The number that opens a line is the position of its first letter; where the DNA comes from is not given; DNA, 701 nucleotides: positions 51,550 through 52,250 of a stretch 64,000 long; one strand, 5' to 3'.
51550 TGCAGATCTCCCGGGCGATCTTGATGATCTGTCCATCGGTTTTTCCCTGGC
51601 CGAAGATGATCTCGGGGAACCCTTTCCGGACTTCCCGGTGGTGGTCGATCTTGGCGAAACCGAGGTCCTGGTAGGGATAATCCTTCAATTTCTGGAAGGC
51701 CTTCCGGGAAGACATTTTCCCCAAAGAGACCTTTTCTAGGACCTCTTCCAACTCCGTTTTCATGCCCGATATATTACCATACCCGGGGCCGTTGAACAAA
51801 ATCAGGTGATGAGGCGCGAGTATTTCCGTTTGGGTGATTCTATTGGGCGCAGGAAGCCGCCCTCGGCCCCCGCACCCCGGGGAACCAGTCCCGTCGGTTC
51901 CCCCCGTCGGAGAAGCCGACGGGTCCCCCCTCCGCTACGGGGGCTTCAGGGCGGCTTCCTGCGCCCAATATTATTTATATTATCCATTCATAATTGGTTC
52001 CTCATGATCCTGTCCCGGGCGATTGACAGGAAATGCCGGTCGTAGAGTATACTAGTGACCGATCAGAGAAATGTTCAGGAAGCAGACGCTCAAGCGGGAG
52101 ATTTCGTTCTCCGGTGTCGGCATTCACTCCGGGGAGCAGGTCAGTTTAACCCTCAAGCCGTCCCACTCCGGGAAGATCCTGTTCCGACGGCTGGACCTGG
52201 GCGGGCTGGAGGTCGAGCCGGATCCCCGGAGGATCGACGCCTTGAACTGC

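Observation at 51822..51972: Second full copy of the structured element with compensatory base changes relative to copy A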

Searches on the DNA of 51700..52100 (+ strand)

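Call 13: search_rna_families(source=window, start=51700, end=52100, threshold=evalue, max_evalue=10)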
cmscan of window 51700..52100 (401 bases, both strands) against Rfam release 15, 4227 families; matches with E-value up to 10: 4.
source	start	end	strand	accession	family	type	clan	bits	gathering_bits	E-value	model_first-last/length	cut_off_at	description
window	51818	52060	+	RF00552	rncO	Cis-reg;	-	20.1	43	0.03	1-214/214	no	rncO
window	51836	51975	-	RF03984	MIR2933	Gene; miRNA;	-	16.9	70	0.86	1-112/112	no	MIR2933 microRNA precursor family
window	51868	51946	+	RF01386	isrB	Gene; sRNA;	-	14.8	35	3.3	1-87/87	no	isrB Hfq binding RNA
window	51878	51977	-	RF02505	Atu_L6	Gene; sRNA;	-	14.1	100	0.97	1-124/124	no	Rhizobiales sRNA Atu_L6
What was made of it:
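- On Curated structured RNA family (Rfam 15): The best sub-threshold hit was rncO at 20 bits against a gathering score of 43 (call 13).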

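Call 49: build_rna_model(alignment_id=A4, structure=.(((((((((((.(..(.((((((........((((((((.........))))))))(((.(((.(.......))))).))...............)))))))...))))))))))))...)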
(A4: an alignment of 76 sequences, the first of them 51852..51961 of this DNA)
Model R1 built from alignment A4 (76 sequences, 121 columns); structure: as given.
model positions 110; base pairs 34; branch points 1; effective number of sequences 1.42; information 0.59 bits per position. Calibrated on 0.2 Mb of random sequence (short: E-values are rough).
structure used (alignment columns):
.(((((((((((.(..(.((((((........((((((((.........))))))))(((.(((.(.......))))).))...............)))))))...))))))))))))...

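Call 50: search_with_rna_model(model_id=R1, source=window, max_evalue=10, show_alignments=3)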
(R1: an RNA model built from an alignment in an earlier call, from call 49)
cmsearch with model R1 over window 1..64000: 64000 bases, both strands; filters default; matches with E-value up to 10: 4.
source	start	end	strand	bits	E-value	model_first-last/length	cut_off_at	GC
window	51852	51961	+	124.6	2.3e-30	1-110/110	no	0.76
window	5834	5945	+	117.4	1.8e-28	1-110/110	no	0.7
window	51850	51959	-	19.5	0.012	1-110/110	no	0.76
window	5832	5943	-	17.3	0.047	1-110/110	no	0.7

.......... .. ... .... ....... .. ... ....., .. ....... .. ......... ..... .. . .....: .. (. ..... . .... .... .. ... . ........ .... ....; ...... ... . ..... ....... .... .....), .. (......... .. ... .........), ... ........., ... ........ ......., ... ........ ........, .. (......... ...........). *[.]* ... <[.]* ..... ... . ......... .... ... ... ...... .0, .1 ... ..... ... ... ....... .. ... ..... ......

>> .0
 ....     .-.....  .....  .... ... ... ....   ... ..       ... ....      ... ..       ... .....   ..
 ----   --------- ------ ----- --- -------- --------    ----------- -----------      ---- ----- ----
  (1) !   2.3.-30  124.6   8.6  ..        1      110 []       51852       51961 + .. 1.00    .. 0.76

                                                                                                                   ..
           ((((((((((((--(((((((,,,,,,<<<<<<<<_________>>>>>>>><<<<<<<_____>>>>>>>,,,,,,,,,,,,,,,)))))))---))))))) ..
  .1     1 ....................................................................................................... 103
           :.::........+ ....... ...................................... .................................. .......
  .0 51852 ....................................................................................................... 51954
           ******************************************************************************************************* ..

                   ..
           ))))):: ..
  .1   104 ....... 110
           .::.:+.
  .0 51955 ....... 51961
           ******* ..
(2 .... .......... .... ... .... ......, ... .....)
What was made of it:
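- Checked: A covariance model scores only these two sites in the window: 124.6 and 117.4 bits on +, against 17-19 bits on - (call 50).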

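Call 52: search_with_rna_model(model_id=R1, sources=[window, L001, L002, L003, L004, L005, L006, L007, L008, L009, L010, L011, L012, L013, L014, L015, L016, L017, L018, L019, L020, L021, L022, L023, L024, L025, L026, L027, L028, L029, L030, L031, L032, L033, L034, L035, L036, L037, L038, L039, L040, L041, L042, L043, L044, L045, L046, L047, L048, L049, L050, L051, L052, L053, L054, L055, L056, L057, L058, L059, L060, L061, L062, L063, L064, L065, L066, L067, L068, L069, L070, L071, L072, L073, L074, L075, L076, L077, L078, L079, L080, L081, L082, L083, L084, L085, L086, L087, L088, L089, L090, L091, L092, L093, L094, L095, L096, L097, L098, L099], max_evalue=0.001, make_alignment=true)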
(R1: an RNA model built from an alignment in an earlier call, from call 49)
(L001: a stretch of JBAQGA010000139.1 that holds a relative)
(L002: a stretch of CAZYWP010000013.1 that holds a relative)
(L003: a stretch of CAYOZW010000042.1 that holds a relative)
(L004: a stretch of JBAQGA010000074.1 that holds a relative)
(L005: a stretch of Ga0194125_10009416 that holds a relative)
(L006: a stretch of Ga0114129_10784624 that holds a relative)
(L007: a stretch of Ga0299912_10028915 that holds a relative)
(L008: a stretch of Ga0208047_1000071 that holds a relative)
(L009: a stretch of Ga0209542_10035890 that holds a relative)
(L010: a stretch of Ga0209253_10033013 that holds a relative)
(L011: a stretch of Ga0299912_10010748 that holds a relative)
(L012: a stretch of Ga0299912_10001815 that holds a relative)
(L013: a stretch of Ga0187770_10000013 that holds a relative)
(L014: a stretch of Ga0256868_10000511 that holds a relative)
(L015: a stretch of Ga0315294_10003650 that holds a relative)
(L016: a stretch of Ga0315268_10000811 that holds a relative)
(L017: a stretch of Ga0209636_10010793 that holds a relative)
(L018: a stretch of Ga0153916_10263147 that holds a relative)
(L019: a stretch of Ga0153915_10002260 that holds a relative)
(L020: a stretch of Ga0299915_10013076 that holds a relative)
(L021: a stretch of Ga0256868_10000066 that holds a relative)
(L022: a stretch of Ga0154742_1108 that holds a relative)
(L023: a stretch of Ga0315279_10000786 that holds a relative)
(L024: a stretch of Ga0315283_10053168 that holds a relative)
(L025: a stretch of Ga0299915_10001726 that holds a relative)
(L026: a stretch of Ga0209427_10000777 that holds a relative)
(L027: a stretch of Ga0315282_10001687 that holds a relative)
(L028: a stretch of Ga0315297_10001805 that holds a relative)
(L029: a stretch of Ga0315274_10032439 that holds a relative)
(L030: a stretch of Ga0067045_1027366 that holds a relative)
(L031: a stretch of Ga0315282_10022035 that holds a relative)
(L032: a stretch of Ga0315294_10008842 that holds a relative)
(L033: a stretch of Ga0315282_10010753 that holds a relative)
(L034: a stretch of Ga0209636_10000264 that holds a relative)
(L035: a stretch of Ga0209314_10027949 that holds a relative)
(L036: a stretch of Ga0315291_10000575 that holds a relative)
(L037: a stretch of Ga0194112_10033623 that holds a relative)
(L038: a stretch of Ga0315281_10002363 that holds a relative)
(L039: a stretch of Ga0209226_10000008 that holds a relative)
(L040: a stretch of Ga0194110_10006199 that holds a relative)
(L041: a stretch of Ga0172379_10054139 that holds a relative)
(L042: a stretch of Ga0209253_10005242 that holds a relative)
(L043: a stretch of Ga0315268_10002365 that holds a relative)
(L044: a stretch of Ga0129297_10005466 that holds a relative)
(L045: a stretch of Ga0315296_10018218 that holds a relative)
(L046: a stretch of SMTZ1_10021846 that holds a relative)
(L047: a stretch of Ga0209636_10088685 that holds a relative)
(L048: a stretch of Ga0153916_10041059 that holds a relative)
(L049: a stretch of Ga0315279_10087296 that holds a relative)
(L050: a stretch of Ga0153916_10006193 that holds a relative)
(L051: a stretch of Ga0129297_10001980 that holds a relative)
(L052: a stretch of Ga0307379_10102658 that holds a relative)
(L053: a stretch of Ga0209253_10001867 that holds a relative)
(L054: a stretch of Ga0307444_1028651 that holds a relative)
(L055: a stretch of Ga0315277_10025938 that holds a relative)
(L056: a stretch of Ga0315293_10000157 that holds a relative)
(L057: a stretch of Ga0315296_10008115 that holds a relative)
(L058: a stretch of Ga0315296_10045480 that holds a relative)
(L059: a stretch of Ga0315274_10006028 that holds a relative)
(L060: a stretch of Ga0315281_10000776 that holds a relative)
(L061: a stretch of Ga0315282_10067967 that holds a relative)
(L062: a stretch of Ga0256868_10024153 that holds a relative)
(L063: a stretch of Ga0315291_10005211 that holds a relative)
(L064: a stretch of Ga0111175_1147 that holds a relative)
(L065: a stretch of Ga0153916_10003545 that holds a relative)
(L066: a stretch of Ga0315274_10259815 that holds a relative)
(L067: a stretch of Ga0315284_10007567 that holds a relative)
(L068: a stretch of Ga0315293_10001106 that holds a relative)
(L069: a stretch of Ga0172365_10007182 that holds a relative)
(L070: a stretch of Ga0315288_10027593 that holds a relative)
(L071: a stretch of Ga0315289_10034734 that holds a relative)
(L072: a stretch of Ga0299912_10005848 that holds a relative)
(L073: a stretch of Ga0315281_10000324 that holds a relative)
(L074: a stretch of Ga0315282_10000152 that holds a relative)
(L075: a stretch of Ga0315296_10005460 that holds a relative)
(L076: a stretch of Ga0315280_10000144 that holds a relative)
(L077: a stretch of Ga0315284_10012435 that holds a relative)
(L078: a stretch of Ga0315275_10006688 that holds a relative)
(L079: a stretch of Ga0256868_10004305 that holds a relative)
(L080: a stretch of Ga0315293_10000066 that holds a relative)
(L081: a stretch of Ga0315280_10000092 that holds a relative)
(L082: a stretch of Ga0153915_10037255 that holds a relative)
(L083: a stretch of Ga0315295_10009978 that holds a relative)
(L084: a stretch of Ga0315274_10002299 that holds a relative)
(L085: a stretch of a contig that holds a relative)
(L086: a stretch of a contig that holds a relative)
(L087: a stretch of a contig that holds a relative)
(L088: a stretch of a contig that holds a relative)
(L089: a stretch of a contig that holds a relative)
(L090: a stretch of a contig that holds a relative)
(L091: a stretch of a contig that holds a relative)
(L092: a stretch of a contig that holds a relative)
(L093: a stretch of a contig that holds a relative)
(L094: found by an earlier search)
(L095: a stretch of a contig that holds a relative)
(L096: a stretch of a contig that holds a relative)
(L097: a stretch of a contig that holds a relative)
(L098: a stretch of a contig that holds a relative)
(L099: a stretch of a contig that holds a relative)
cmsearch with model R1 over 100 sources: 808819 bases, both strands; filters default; matches with E-value up to 0.001: 111.
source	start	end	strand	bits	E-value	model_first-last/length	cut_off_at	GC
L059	87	196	+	130.7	7.3e-31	1-110/110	no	0.71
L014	14428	14537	-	126.9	7.3e-30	1-110/110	no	0.75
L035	2062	2171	-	126.9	7.3e-30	1-110/110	no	0.71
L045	1999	2109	-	126.7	8.1e-30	1-110/110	no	0.72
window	51852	51961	+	124.6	2.9e-29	1-110/110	no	0.76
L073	3441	3550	+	124.3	3.5e-29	1-110/110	no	0.7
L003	4162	4271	-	123.4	6.2e-29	1-110/110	no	0.73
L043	2030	2139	-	122.5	1e-28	1-110/110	no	0.75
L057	7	117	+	122.5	1.1e-28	1-110/110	no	0.68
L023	9746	9855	-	121.3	2.2e-28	1-110/110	no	0.76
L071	4760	4869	-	121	2.6e-28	1-110/110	no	0.73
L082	4687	4796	-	121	2.7e-28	1-110/110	no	0.71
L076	735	843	+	120.6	3.4e-28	1-110/110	no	0.74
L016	3969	4079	+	120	4.8e-28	1-110/110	no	0.72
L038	1127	1236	+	119.8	5.6e-28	1-110/110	no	0.72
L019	2970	3079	-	119.4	7.2e-28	1-110/110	no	0.75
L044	4830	4939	+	118.8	1e-27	1-110/110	no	0.75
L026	2211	2322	-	118.7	1.1e-27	1-110/110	no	0.71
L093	9587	9696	+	117.3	2.5e-27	1-110/110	no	0.75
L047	2867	2977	+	116.7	3.6e-27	1-110/110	no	0.72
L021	5502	5611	-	116.5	4e-27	1-110/110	no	0.75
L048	3390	3500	-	115.1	9.4e-27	1-110/110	no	0.68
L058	2880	2988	-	115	9.9e-27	1-110/110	no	0.74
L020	149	258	+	113.2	3.1e-26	1-110/110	no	0.76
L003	6412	6517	+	113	3.4e-26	1-110/110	no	0.74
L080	888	996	+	112.4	4.9e-26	1-110/110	no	0.73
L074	10262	10371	+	112.1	5.9e-26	1-110/110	no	0.7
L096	2629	2738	-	111.7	7.5e-26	1-110/110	no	0.74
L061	4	113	-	111.6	8e-26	1-110/110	no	0.75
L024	1106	1215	+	111.5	8.5e-26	1-110/110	no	0.74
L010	2042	2151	-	111.1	1.1e-25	1-110/110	no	0.76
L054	1747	1852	+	111.1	1.1e-25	1-110/110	no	0.75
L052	1011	1116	+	111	1.2e-25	1-110/110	no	0.75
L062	1092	1202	+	110.6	1.5e-25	1-110/110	no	0.7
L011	5374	5483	+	109.8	2.4e-25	1-110/110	no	0.77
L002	202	312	+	108.2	6.2e-25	1-110/110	no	0.72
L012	5548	5657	-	108.1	6.7e-25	1-110/110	no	0.75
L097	4633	4742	-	108.1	6.7e-25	1-110/110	no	0.75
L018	374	480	-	107.8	8e-25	1-110/110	no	0.72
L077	6516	6624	-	107.3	1.1e-24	1-110/110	no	0.75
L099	9344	9451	+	107.2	1.1e-24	1-110/110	no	0.72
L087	9117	9224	-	107.2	1.1e-24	1-110/110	no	0.7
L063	906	1016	+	106.6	1.6e-24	1-110/110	no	0.68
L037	1123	1232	+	106.3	2e-24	1-110/110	no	0.71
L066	1142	1251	-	106.2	2.1e-24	1-110/110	no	0.75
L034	872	981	+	106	2.3e-24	1-110/110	no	0.73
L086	1434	1544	-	105.1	4e-24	1-110/110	no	0.71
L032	7504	7613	+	104.8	5e-24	1-110/110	no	0.73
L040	125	233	-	104.4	6.2e-24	1-110/110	no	0.7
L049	544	654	-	104.1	7.4e-24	1-110/110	no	0.75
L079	5169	5279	-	103.9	8.4e-24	1-110/110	no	0.71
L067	2066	2176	-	102.2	2.4e-23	1-110/110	no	0.69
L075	1745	1855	+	102.2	2.4e-23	1-110/110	no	0.69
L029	1709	1813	-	99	1.7e-22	1-110/110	no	0.71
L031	8388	8496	+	99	1.7e-22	1-110/110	no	0.75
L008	4996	5104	-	98.4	2.4e-22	1-110/110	no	0.72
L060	4038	4144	-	98.4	2.4e-22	1-110/110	no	0.66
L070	104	208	+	97.5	4.1e-22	1-110/110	no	0.73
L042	10454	10556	-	97.5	4.3e-22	1-110/110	no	0.72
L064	10307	10416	+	97.1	5.3e-22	1-110/110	no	0.68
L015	322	425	+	95.5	1.4e-21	1-110/110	no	0.72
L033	74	182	-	94.5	2.5e-21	1-110/110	no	0.75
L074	2260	2366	+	93.7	4.2e-21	1-110/110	no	0.72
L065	5345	5455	-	93.6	4.5e-21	1-110/110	no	0.68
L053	4470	4572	-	93.3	5.4e-21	1-110/110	no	0.72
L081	1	90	-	93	6.5e-21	1-90/110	3'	0.76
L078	2586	2686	+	92.8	7.4e-21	1-110/110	no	0.71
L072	1589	1703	-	92.4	9.2e-21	1-110/110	no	0.77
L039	12738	12841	+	91.6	1.5e-20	1-110/110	no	0.72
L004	348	437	+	90.3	3.3e-20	1-89/110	3'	0.72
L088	4683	4793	+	90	4e-20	1-110/110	no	0.66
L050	4817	4920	+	88.6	9e-20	1-110/110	no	0.68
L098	1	105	+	87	2.5e-19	5-110/110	5'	0.74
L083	8122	8213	-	86.7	2.9e-19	18-110/110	5'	0.75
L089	301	405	-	84.8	9.5e-19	1-110/110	no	0.69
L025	9924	10024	-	83.9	1.6e-18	1-110/110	no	0.72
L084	3240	3341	-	81.5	7e-18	1-110/110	no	0.73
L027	2630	2735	+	81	9.1e-18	1-110/110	no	0.72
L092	36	135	-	78.3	4.9e-17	1-110/110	no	0.68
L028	13285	13377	+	78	5.6e-17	1-100/110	3'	0.75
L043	1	77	+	76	1.9e-16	34-110/110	5'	0.7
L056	2049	2146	+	74.1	6.4e-16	1-110/110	no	0.73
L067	5226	5353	-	73.4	9.6e-16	1-110/110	no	0.69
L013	2531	2639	+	71.4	3.1e-15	1-110/110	no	0.72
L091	1504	1607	-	70.4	6e-15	1-110/110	no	0.71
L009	4255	4354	+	69.6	9.7e-15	1-110/110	no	0.67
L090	9205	9306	+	64.2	2.5e-13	1-110/110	no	0.73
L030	10685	10784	+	62.9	5.6e-13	1-110/110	no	0.71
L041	716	810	-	60.6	2.3e-12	1-110/110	no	0.6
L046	8751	8817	+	60.1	3e-12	1-66/110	3'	0.72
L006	1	82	+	53.5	1.6e-10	18-110/110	5'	0.72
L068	1409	1539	-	52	4.2e-10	1-110/110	no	0.69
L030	10977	11070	+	51.5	5.7e-10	1-110/110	no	0.69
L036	2941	3072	+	51.3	6.4e-10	1-110/110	no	0.67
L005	9313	9376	-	50.8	8.7e-10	24-86/110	no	0.75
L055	6988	7046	+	50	1.4e-09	1-58/110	3'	0.75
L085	1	100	-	47.3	7.1e-09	1-83/110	3'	0.74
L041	1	86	+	45.2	2.5e-08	9-110/110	5'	0.6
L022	5838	5928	+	44.4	4.2e-08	1-110/110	no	0.7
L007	4523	4628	+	42.1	1.7e-07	1-110/110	no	0.61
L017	6957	7060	-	41.2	3e-07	1-110/110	no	0.68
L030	10832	10926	+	41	3.4e-07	1-110/110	no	0.65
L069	1812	1949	-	39.4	9e-07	1-110/110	no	0.67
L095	1078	1183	-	37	3.9e-06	1-110/110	no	0.73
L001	1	49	+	36.7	4.4e-06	62-110/110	5'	0.69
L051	1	79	+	34.5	1.7e-05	22-110/110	5'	0.62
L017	6843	6939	-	30.7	0.00018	1-110/110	no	0.68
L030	11131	11224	+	29.4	0.00039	1-110/110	no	0.61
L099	9342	9449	-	29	0.00049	1-110/110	no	0.72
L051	108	203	+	28.7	0.00059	1-110/110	no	0.67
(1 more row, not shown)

Alignment A5: 111 matches aligned to the model, 197 columns, each read 5' to 3' on its own strand. Consensus structure (alignment columns), stored with it:
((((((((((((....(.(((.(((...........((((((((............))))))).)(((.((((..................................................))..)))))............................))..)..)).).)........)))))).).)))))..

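Call 66: search_dna_similar(query=window:51816-52002:+, collection=plasmids, mode=distant, max_rows=10)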
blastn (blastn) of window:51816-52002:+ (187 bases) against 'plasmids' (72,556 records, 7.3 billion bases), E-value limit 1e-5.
No match.

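Call 81: search_rna_families(sources=[L116, L030, L036, L108, L011, L077, L009, L059, L017, L003, L090, L041], threshold=gathering)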
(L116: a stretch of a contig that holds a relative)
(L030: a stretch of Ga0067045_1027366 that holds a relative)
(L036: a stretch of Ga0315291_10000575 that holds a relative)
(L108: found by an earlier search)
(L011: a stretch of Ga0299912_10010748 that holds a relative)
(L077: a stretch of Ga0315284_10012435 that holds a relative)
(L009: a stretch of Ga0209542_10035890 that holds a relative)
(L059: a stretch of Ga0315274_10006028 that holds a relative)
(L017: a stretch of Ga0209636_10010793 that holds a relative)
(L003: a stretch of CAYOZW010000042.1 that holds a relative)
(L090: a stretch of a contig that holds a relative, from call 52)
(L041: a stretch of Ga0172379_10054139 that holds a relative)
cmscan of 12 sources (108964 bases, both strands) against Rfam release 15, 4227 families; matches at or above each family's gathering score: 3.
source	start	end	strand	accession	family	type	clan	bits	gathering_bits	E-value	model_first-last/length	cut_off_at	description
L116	5140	5212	+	RF00005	tRNA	Gene; tRNA;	CL00001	67.5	29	2.6e-12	1-71/71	no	tRNA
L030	11317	11389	+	RF00005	tRNA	Gene; tRNA;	CL00001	53.2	29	2.2e-08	1-71/71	no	tRNA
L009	6790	6875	+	RF00005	tRNA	Gene; tRNA;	CL00001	51.4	29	7.2e-08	1-71/71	no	tRNA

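Call 88: search_with_rna_model(model_id=R1, sources=[L129, L130, L131, L132, L133, L134, L125], max_evalue=1)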
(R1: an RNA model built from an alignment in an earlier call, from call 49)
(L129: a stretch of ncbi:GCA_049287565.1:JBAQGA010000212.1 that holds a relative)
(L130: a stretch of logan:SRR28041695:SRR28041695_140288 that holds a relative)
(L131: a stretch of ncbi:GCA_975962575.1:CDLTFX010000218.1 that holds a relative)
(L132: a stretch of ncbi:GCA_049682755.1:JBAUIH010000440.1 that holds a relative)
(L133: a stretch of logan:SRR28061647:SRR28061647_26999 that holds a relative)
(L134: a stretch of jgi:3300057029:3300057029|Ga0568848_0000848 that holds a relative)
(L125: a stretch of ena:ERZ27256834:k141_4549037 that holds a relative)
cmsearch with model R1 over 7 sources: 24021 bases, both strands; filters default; matches with E-value up to 1: 5.
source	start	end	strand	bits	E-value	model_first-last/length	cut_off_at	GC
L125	2782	2891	+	124.6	8.7e-31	1-110/110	no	0.76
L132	1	89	+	87.6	5.1e-21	19-110/110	5'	0.71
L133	1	76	+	70.3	1.9e-16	32-110/110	5'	0.67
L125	2780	2889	-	19.5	0.0046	1-110/110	no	0.76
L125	4563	4611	+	11.4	0.61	1-110/110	no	0.73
